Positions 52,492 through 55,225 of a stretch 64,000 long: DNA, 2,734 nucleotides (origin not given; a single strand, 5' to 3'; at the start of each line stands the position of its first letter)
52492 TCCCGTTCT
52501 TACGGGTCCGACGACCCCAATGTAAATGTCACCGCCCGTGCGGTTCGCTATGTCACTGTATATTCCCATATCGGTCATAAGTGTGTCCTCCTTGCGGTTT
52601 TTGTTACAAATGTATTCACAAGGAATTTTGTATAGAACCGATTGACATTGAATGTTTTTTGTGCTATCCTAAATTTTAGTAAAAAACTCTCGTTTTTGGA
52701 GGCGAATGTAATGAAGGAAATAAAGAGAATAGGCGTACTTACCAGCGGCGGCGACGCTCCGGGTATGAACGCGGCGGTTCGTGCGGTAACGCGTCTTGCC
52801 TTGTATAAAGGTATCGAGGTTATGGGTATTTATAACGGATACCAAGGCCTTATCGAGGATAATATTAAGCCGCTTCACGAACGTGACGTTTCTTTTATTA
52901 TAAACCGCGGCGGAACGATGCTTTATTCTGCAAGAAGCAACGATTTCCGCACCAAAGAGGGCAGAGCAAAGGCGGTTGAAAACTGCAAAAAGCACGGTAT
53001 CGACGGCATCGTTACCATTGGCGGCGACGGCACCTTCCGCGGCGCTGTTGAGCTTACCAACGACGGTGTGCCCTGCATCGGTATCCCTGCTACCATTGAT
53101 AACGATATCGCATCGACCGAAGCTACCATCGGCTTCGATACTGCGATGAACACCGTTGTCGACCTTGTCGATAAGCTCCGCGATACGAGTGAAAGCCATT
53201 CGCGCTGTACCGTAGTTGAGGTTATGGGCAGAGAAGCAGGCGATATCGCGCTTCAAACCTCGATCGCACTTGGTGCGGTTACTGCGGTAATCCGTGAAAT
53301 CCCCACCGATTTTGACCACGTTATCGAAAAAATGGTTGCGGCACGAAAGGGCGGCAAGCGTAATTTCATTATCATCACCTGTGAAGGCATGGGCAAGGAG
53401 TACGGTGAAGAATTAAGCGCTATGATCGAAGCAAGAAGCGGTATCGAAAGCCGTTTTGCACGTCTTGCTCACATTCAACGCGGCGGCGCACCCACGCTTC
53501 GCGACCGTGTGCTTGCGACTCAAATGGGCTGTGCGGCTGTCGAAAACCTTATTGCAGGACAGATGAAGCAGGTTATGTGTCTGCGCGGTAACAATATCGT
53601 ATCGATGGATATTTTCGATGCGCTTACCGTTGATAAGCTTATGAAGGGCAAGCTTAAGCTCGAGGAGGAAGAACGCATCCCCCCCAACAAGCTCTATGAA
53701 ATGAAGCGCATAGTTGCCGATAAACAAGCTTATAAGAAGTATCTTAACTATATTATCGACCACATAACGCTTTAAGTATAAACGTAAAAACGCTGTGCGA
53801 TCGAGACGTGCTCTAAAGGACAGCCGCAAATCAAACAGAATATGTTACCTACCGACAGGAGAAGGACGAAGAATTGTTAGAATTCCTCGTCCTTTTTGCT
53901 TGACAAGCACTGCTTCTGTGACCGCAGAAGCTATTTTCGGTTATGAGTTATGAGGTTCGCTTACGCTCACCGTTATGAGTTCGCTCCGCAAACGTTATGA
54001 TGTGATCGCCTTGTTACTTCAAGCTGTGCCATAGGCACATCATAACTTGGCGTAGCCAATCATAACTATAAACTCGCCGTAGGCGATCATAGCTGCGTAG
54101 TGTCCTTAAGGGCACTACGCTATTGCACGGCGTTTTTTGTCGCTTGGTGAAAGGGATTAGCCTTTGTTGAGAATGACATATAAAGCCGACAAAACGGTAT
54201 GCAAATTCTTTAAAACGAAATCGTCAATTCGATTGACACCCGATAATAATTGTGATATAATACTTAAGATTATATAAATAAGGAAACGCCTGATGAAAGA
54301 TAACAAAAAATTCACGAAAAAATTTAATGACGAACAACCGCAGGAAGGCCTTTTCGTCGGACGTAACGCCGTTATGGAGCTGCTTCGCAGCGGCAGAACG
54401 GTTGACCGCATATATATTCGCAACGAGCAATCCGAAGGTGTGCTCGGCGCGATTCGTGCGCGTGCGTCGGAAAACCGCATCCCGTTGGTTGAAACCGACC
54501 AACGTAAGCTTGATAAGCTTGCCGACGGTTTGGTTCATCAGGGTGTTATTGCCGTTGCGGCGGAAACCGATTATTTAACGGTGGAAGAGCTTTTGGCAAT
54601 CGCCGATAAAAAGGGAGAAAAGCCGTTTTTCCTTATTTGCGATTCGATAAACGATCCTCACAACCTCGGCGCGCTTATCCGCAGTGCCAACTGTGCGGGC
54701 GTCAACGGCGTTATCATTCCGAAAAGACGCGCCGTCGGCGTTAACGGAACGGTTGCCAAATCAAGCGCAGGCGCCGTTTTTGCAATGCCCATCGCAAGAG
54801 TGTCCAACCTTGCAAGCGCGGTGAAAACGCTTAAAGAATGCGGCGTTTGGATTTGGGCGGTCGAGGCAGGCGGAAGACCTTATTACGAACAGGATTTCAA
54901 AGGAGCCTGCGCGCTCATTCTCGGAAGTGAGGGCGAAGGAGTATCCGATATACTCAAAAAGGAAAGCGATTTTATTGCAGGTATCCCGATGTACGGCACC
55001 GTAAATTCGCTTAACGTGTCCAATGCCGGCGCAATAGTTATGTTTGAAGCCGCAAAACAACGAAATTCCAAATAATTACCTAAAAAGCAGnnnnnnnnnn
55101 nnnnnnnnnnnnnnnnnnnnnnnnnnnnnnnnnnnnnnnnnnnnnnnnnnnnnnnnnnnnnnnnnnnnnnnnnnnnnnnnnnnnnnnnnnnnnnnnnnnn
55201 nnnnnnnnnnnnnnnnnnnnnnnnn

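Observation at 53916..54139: Orphan ~220-nt intergenic block made of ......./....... heptamers interleaved with perfect mini-hairpins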

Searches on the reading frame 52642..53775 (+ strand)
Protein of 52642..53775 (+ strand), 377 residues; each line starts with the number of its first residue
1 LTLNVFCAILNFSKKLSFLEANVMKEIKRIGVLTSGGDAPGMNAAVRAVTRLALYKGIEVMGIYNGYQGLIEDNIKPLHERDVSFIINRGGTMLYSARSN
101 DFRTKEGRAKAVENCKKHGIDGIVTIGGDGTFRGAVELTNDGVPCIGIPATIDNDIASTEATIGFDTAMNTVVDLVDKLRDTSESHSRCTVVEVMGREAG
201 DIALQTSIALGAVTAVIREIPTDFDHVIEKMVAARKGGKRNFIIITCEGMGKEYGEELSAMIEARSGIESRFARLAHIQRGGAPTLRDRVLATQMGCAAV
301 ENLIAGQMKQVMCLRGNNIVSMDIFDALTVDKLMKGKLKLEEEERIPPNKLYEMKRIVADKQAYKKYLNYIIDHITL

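Call 12: search_protein_families(library=ncbifam, proteins=[window:52642-53775:+])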
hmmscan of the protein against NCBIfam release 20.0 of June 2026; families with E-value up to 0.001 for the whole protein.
window:52642-53775:+ (377 aa): 12 families
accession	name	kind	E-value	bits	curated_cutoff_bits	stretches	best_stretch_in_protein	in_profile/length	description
NF002872.1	PRK03202.1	subfamily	9.7e-116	386.3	253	1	28-337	1-313/323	ATP-dependent 6-phosphofructokinase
TIGR02482.1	PFKA_ATP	equivalog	3.2e-113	377.7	371.35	1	29-327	1-300/301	6-phosphofructokinase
TIGR02483.1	PFK_mixed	subfamily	1.3e-90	303.8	430.55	2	29-256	1-232/325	phosphofructokinase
TIGR02478.1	6PF1K_euk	equivalog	1.3e-78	265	708.4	2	145-339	143-348/744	6-phosphofructokinase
NF010674.0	PRK14071.1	equivalog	5.9e-65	219.5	544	2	24-261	1-250/360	ATP-dependent 6-phosphofructokinase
NF041103.1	PFKA_PPi_Ttgales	equivalog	1.6e-40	139.4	550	1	30-256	1-244/407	diphosphate--fructose-6-phosphate 1-phosphotransferase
NF005301.0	PRK06830.1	equivalog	6.5e-35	120.5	400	1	29-257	83-321/445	ATP-dependent 6-phosphofructokinase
NF005482.0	PRK07085.1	subfamily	3.6e-28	98.4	446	1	21-250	67-315/558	diphosphate--fructose-6-phosphate 1-phosphotransferase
TIGR02477.1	PFKA_PPi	equivalog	1.5e-22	79.8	587.95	1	24-242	64-300/539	diphosphate--fructose-6-phosphate 1-phosphotransferase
NF010675.0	PRK14072.1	subfamily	2.2e-19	69.5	273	1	32-283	8-273/416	diphosphate--fructose-6-phosphate 1-phosphotransferase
NF005121.0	PRK06555.1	equivalog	3.8e-13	49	395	1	27-208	3-208/404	pyrophosphate--fructose-6-phosphate 1-phosphotransferase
NF002521.0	PRK01911.1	equivalog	0.00093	18.7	309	0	70-150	17-96/292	NAD kinase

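Call 30: find_related_loci(query=window:52711-53772:+, collection=genome_contigs, flank=10000)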
Query seq(354 aa) (354 aa) in genome_contigs; peptide patterns used: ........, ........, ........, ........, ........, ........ (x = any residue, [..] = any of these).
599 stretches matched a pattern (row limit reached: there are more); 561 encode a relative of the query (tblastn E <= 1e-3); the best 80 are kept; 80 distinct loci.
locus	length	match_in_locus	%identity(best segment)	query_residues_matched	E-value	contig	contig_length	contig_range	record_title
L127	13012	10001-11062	97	1-354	0e+0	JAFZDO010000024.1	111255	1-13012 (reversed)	MAG: Clostridia bacterium isolate RGIG7669 Water_buffalos_Rectum-1__c564989, whole genome shotgun sequence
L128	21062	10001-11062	91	1-354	0e+0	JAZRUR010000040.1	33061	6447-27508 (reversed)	MAG: Eubacteriales bacterium isolate T1900045336_YK20190025.MAGScoT_cleanbin_000042 SGB_6607_k141_722495, whole genome s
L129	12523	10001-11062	91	1-354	0e+0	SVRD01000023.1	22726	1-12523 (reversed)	MAG: Oscillospiraceae bacterium isolate SIG634 NODE_10906_length_22726_cov_2.253684, whole genome shotgun sequence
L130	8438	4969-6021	91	4-354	0e+0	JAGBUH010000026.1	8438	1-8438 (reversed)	MAG: Clostridia bacterium isolate RGIG9453 Yak_Cecum-3__c130431, whole genome shotgun sequence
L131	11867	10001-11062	90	1-354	0e+0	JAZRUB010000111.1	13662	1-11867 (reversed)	MAG: Eubacteriales bacterium isolate T1900045337_YK20190026.MAGScoT_cleanbin_000042 SGB_6626_k141_1323366, whole genome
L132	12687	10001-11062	91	1-354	0e+0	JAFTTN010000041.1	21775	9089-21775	MAG: Clostridia bacterium isolate RGIG4136 Roe_deer_Colon-1__c430500, whole genome shotgun sequence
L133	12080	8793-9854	90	1-354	0e+0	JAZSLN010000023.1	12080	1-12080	MAG: Eubacteriales bacterium isolate T1900044557_TS20190023.MAGScoT_cleanbin_000109 SGB_321_k141_2626803, whole genome s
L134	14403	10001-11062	90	1-354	0e+0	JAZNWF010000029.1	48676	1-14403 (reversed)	MAG: Eubacteriales bacterium isolate T1900044784_TS20190250.MAGScoT_cleanbin_000080 SGB_2604_k141_1135243, whole genome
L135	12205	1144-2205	90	1-354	0e+0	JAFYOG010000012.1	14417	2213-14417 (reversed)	MAG: Clostridia bacterium isolate RGIG7271 Water_buffalos_Cecum-4__c20874, whole genome shotgun sequence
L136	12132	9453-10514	90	1-354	0e+0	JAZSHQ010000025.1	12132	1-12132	MAG: Eubacteriales bacterium isolate T1900044574_TS20190040.MAGScoT_cleanbin_000056 SGB_479_k141_2074896, whole genome s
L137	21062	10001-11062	89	1-354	0e+0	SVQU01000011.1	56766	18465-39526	MAG: Oscillospiraceae bacterium isolate SIG625 NODE_2846_length_56766_cov_2.341920, whole genome shotgun sequence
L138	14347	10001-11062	86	1-354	0e+0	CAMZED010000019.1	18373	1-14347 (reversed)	MAG TPA_asm: uncultured Clostridia bacterium isolate SRR10912533_bin.55_metaWRAP_v1.3_MAG genome assembly, contig: ERZ14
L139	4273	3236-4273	90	1-346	0e+0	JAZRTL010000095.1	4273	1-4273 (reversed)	MAG: Eubacteriales bacterium isolate T1900045342_YK20190032.MAGScoT_cleanbin_000029 SGB_6661_k141_696084, whole genome s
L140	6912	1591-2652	83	1-354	0e+0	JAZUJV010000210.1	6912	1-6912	MAG: Eubacteriales bacterium isolate T1900045250_TH20190020.MAGScoT_cleanbin_000017 SGB_5761_k141_1148633, whole genome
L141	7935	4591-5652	79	1-354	0e+0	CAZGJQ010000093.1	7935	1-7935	MAG TPA_asm: uncultured Oscillospiraceae bacterium isolate SRP241341_co1_204 genome assembly, contig: NODE_9069_length_7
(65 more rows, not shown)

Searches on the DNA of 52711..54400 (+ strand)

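Call 4: search_rna_families(source=window, start=53700, end=54400, threshold=evalue, max_evalue=10, show_alignments=3)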
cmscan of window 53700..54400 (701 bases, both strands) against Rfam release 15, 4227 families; matches with E-value up to 10: 5.
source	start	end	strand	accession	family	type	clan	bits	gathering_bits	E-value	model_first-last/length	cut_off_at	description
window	53928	53984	+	RF04042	mir-7961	Gene; miRNA;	-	16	90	4.1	1-56/56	no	mir-7961 microRNA precursor family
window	53855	53902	-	RF04107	mir-5391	Gene; miRNA;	-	15.8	99.3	2.9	11-58/68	no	mir-5391 microRNA precursor family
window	53863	53901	+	RF01461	rli24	Gene; sRNA;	-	14.7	100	6.4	1-158/158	no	Listeria sRNA rli22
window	54026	54048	-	RF01687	Acido-Lenti-1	Gene; sRNA;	-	12.5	37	4.5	23-45/46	no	Acido-Lenti-1 RNA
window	54062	54125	+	RF01472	rli40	Gene; sRNA;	-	9.9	100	8.3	1-263/263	no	Listeria sRNA rli40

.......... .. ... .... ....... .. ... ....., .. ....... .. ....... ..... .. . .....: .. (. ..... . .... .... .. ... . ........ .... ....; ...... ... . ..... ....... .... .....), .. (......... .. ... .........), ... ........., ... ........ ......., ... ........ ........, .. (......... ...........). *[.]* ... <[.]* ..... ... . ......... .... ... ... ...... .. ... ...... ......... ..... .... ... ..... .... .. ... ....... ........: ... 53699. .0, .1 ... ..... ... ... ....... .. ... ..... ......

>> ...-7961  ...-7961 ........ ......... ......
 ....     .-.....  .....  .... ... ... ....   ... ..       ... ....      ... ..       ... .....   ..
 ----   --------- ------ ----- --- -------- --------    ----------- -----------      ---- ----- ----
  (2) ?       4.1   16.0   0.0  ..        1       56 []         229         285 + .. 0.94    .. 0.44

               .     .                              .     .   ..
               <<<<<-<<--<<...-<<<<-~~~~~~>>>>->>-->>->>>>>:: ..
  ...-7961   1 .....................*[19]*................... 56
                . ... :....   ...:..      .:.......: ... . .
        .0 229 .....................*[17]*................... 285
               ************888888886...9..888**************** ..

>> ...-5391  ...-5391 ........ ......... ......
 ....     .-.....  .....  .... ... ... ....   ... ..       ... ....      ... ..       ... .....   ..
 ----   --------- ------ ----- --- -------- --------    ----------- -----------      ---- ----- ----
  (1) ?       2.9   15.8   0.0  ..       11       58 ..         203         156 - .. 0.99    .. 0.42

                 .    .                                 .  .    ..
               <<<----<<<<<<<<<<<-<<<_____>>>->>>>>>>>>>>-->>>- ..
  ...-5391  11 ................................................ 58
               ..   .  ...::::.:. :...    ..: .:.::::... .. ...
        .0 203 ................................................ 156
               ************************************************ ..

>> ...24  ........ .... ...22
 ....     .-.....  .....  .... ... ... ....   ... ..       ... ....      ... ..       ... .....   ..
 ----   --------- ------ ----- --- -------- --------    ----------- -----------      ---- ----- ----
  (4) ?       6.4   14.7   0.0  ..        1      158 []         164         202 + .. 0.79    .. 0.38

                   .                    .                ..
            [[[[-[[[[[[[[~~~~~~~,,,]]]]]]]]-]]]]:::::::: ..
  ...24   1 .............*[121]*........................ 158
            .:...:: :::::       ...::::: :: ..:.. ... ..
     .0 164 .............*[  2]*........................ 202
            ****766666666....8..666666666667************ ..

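Call 41: search_rna_families(sources=[L194, L201], threshold=gathering)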
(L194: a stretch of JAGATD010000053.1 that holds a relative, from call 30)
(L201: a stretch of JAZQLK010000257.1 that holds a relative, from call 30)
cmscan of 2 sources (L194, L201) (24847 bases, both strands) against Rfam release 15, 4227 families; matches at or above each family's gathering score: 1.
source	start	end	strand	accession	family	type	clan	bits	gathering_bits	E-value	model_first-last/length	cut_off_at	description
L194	1409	1611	-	RF00230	T-box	Cis-reg; leader;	-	95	93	5.7e-20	1-219/219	no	T-box leader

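Call 99: search_dna_similar(query=window:53799-54124:+, collection=plasmids, mode=distant, max_evalue=0.001, max_rows=10)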
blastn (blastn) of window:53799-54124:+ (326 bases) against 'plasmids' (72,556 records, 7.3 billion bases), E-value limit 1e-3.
No match.

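Call 100: search_dna_similar(query=window:53799-54124:+, collection=phages, mode=distant, max_evalue=0.001, max_rows=10)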
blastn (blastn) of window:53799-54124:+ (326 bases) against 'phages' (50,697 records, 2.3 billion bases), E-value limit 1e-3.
No match.

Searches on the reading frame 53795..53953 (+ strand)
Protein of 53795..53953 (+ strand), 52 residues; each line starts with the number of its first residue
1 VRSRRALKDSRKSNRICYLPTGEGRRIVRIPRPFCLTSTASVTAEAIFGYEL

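Call 12: search_protein_families(library=ncbifam, proteins=[window:53795-53953:+])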
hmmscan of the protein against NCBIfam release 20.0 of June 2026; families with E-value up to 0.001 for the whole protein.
window:53795-53953:+ (52 aa): 0 families

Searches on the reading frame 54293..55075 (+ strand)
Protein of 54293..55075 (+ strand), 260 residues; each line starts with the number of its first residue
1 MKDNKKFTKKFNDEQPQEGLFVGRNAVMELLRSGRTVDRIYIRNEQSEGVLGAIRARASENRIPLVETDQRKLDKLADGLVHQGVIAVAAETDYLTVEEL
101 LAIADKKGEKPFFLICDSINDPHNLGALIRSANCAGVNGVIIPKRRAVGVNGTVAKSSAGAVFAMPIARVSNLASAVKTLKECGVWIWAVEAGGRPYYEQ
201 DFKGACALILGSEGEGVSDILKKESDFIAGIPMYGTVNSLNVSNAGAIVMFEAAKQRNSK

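Call 12: search_protein_families(library=ncbifam, proteins=[window:54293-55075:+])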
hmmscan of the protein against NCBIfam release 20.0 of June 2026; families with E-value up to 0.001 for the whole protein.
window:54293-55075:+ (260 aa): 7 families
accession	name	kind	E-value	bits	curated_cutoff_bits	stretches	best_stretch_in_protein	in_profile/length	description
TIGR00186.1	rRNA_methyl_3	equivalog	3.5e-64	216.6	160.15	1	21-257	5-240/240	23S rRNA (guanosine(2251)-2'-O)-methyltransferase RlmB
NF008386.0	PRK11181.1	equivalog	7.5e-52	176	366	1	25-258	9-243/244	23S rRNA (guanosine(2251)-2'-O)-methyltransferase RlmB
NF008117.0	PRK10864.1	equivalog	1.7e-20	73.6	267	1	21-257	109-342/344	tRNA/rRNA methyltransferase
NF008295.0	PRK11081.1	equivalog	9.2e-19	67.9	227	1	113-258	21-166/230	tRNA (guanosine(18)-2'-O)-methyltransferase TrmH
NF000477.1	NshR_TsnR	equivalog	8.8e-14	51.6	425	1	52-256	63-263/266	NshR/TsnR family 23S rRNA methyltransferase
TIGR00185.1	tRNA_yibK_trmL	equivalog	7e-09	35.7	190.6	1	177-259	67-150/154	tRNA (uridine(34)/cytosine(34)/5-carboxymethylaminomethyluridine(34)-2'-O)-methyltransferase TrmL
NF000035.1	nosihep_NshR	exception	1.2e-08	34.8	500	1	102-254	110-261/274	NshR family nosiheptide/thiostrepton resistance 23S rRNA methyltransferase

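Call 18: find_encoding_contigs(protein=window:54293-55075:+, flank=3000, max_places=10)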
Protein window:54293-55075:+ (260 aa): no gene with exactly this product is on record in the collection.

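Call 21: find_homologous_proteins(query=window:54293-55072:+, max_evalue=1e-40)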
Query window:54293-55072:+ (260 aa): 7468 proteins with E <= 1e-40 among 8000 candidates; the best 120 are listed.
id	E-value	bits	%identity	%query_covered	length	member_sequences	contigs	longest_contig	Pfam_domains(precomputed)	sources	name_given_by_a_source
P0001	3.2e-149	513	92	100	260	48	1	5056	PF08032.18,PF00588.25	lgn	-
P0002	1.5e-142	491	87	100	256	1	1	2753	PF08032.18,PF00588.25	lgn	-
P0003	4.6e-142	490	87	100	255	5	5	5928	PF08032.18,PF00588.25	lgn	-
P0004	5.7e-142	489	87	100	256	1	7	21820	PF08032.18,PF00588.25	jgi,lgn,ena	jgi:23S rRNA (guanosine2251-2'-O)-methyltransferase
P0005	1.9e-140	484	85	100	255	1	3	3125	PF08032.18,PF00588.25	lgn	-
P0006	1.6e-139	481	85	100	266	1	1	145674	PF08032.18,PF00588.25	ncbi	-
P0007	2.1e-138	478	85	100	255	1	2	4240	PF08032.18,PF00588.25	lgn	-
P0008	3.0e-138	477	86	99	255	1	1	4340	PF08032.18,PF00588.25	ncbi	-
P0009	3.2e-138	477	85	100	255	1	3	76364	PF08032.18,PF00588.25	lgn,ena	-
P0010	9.2e-138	476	84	98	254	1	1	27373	PF08032.18,PF00588.25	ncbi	-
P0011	2.2e-137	474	84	100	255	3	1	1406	PF08032.18,PF00588.25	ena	-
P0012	2.4e-137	474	85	100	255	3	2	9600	PF08032.18,PF00588.25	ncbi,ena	-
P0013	2.7e-137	474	84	98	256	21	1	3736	PF08032.18,PF00588.25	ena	-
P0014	3.0e-137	474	84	100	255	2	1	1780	PF08032.18,PF00588.25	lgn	-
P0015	3.7e-137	474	85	100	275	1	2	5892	PF08032.18,PF00588.25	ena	-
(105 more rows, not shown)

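Call 22: find_encoding_contigs(protein=P0001, flank=2500, max_places=4)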
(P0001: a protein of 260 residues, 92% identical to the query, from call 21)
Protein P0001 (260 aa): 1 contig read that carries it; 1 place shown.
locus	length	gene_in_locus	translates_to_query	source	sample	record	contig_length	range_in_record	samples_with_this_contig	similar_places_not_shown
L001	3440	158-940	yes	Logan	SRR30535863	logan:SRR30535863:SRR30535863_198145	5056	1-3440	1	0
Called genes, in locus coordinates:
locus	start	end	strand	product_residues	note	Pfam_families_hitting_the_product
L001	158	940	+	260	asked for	PF08032:SpoU_sub_bind, PF00588:SpoU_methylase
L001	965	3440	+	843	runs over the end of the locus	-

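Call 23: find_encoding_contigs(protein=P0004, flank=2500, max_places=4)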
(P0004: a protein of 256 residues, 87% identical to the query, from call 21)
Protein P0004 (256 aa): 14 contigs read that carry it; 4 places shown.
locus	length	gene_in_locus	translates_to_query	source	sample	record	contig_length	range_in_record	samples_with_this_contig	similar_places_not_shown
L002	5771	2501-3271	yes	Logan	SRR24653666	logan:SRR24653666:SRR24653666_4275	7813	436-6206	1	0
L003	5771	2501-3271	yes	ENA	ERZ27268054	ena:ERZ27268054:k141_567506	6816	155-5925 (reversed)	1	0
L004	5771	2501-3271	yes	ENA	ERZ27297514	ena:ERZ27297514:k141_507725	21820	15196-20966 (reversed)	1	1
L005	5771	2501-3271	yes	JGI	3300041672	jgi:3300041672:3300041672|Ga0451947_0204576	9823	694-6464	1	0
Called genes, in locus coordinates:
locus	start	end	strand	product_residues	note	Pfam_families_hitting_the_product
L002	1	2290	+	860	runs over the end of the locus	PF00754:F5_F8_type_C (weak), PF16147:DUF4855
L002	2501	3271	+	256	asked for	PF08032:SpoU_sub_bind, PF00588:SpoU_methylase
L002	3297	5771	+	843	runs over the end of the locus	-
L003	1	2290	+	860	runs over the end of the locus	PF00754:F5_F8_type_C (weak), PF16147:DUF4855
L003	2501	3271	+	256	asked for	PF08032:SpoU_sub_bind, PF00588:SpoU_methylase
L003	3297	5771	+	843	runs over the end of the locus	-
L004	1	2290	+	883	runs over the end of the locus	PF00754:F5_F8_type_C (weak), PF16147:DUF4855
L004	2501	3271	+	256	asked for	PF08032:SpoU_sub_bind, PF00588:SpoU_methylase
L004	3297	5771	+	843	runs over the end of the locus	-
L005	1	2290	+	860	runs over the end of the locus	PF00754:F5_F8_type_C (weak), PF16147:DUF4855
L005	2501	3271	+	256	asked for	PF08032:SpoU_sub_bind, PF00588:SpoU_methylase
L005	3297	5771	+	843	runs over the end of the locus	-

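Call 24: find_encoding_contigs(protein=P0006, flank=2500, max_places=3)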
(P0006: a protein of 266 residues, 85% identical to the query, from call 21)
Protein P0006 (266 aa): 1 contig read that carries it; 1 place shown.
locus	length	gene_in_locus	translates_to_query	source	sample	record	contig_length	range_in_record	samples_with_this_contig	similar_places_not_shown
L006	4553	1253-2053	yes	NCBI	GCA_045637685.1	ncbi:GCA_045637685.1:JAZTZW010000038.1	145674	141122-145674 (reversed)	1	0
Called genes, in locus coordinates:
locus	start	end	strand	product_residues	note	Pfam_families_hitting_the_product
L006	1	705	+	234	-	?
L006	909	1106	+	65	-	-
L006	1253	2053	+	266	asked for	PF08032:SpoU_sub_bind, PF00588:SpoU_methylase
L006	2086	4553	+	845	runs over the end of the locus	-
